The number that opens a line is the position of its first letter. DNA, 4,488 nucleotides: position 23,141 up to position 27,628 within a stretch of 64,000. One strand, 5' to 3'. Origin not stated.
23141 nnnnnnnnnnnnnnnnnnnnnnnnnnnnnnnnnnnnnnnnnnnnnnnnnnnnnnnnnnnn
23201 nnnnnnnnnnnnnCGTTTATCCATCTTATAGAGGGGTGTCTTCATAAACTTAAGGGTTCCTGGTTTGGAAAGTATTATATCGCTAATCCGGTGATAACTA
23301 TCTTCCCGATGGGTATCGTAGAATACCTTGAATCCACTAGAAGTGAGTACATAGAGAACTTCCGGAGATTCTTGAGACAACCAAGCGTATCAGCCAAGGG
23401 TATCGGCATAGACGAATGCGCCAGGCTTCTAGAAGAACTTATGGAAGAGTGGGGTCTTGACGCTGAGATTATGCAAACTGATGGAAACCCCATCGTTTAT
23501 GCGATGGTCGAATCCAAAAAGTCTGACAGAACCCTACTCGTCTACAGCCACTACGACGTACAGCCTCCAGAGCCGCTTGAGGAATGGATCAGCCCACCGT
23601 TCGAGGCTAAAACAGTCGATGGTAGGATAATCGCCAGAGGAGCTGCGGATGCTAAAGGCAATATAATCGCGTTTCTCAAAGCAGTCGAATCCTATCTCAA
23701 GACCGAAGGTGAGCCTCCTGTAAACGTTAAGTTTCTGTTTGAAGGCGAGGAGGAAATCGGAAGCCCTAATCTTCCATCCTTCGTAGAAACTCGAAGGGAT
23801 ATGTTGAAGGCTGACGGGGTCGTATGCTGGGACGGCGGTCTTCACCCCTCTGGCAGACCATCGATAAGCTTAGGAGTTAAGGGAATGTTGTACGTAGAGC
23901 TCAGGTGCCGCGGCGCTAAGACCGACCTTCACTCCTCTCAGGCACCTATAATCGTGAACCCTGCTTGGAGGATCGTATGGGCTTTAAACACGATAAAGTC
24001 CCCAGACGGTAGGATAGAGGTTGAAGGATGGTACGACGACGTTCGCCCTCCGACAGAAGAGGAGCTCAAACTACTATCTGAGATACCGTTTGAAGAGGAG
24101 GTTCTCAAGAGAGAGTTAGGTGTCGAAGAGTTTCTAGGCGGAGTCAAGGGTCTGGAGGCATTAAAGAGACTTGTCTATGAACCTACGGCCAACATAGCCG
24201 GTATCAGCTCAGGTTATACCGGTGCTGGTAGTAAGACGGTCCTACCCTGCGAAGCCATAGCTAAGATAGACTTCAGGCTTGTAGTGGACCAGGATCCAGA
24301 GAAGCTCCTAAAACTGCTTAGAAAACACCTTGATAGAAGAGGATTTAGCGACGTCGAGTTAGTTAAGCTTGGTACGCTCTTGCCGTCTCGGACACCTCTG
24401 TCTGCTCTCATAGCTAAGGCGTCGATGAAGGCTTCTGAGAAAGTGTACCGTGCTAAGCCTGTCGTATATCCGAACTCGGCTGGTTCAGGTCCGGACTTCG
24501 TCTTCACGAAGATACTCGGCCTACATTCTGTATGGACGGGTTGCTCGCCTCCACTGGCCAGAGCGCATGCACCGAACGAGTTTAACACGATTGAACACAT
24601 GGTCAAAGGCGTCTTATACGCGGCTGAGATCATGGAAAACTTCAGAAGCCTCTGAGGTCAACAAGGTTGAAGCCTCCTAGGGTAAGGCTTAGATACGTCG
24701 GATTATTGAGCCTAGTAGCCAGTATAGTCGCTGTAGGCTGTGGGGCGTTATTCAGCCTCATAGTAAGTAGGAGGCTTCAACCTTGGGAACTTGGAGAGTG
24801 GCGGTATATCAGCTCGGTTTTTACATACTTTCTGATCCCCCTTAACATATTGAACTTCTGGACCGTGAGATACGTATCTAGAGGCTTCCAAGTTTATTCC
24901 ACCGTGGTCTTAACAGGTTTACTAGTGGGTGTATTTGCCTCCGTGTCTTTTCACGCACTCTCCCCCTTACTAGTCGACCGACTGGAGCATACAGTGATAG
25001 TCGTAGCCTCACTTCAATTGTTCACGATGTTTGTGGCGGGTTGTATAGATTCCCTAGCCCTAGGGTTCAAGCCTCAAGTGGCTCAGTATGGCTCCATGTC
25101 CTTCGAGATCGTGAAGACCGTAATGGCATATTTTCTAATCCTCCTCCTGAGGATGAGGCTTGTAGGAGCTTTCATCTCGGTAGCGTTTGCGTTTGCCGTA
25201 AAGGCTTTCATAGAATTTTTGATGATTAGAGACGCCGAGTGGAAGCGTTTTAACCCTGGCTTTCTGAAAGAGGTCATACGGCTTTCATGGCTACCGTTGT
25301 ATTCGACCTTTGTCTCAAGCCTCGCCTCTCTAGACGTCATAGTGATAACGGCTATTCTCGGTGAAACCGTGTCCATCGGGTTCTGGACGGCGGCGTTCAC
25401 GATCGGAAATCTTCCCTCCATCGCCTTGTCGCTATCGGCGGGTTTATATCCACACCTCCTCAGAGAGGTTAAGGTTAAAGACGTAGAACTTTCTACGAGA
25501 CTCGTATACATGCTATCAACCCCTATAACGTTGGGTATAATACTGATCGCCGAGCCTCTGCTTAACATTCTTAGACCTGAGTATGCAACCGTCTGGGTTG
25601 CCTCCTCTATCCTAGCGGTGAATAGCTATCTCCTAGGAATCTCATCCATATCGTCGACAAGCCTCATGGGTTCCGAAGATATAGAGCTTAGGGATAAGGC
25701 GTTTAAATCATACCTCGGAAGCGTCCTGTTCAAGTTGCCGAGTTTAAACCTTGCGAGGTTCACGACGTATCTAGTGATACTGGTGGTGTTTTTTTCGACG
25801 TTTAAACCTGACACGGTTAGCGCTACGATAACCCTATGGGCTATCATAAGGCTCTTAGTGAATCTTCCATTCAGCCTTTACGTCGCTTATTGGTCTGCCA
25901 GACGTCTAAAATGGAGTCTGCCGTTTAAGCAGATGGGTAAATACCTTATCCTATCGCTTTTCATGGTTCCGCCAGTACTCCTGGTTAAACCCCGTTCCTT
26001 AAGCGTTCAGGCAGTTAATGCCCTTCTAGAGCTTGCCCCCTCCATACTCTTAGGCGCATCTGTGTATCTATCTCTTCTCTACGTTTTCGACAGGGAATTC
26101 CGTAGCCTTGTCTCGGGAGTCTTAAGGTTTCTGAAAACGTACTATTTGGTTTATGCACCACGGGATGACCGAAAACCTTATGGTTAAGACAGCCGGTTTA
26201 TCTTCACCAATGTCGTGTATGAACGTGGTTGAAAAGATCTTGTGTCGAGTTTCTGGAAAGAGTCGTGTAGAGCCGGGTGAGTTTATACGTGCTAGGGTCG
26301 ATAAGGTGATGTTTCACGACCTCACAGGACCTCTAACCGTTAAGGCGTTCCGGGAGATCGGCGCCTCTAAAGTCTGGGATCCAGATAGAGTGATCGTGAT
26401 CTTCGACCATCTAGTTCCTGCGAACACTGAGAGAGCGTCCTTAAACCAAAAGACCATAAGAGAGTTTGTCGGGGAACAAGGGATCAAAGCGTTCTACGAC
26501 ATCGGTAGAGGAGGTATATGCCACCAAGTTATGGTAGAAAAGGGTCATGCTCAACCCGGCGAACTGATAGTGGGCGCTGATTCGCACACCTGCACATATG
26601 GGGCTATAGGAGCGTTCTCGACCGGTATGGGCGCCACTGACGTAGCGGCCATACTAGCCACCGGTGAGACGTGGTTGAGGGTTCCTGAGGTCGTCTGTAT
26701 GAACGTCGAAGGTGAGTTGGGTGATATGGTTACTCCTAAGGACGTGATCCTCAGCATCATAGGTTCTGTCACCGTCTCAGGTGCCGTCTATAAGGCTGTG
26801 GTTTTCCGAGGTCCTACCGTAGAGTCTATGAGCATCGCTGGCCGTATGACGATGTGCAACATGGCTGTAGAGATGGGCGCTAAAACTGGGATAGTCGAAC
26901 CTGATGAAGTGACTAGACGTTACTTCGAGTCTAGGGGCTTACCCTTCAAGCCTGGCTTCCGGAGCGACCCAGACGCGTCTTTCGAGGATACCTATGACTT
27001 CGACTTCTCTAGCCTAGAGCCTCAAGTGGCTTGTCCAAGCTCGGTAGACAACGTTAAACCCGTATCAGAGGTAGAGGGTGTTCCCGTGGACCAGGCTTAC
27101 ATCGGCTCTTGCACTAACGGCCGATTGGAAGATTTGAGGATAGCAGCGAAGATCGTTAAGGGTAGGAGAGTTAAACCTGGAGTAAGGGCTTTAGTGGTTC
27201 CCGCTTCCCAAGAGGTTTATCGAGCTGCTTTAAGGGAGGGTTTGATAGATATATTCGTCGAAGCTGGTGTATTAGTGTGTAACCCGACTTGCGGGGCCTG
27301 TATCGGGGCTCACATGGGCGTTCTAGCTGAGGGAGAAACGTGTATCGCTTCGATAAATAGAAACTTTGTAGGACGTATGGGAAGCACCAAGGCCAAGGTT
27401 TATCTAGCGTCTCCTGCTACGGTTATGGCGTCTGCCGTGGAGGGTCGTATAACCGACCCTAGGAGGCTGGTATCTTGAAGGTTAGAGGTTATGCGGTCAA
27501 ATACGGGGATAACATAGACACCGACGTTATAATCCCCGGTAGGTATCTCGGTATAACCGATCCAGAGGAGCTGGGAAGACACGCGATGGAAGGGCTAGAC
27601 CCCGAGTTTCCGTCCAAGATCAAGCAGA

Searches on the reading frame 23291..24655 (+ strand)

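Call 36: search_protein_families(library=pfam, proteins=[window:23291-24655:+], max_evalue=0.00001)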
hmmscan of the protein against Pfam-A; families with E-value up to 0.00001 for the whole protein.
window:23291-24655:+ (454 aa): 2 families
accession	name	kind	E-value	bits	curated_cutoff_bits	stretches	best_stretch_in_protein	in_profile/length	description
PF01546.33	Peptidase_M20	-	6.4e-30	105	24.6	1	83-449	1-205/206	Peptidase family M20/M25/M40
PF07687.19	M20_dimer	-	1.2e-10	41.7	21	1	195-350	2-102/107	Peptidase dimerisation domain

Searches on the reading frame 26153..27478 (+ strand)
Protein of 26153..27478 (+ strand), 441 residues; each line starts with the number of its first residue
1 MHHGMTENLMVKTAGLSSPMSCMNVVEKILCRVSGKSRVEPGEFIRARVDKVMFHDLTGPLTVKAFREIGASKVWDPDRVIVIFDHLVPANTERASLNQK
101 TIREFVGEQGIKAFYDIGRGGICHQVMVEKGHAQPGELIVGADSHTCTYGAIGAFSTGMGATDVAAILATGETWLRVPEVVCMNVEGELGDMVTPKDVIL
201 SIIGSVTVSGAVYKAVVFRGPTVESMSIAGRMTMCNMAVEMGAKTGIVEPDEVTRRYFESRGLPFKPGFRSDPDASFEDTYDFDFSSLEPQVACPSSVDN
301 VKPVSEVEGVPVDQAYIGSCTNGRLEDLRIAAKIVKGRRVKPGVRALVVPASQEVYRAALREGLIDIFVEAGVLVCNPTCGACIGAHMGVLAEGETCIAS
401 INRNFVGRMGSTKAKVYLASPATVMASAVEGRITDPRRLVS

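Call 36: search_protein_families(library=pfam, proteins=[window:26153-27478:+], max_evalue=0.00001)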
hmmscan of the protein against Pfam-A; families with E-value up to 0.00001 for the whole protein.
window:26153-27478:+ (441 aa): 1 family
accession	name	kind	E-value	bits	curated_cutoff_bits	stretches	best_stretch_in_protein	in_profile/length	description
PF00330.25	Aconitase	-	1.1e-109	367.9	28.7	1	45-431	16-463/463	Aconitase family (aconitate hydratase)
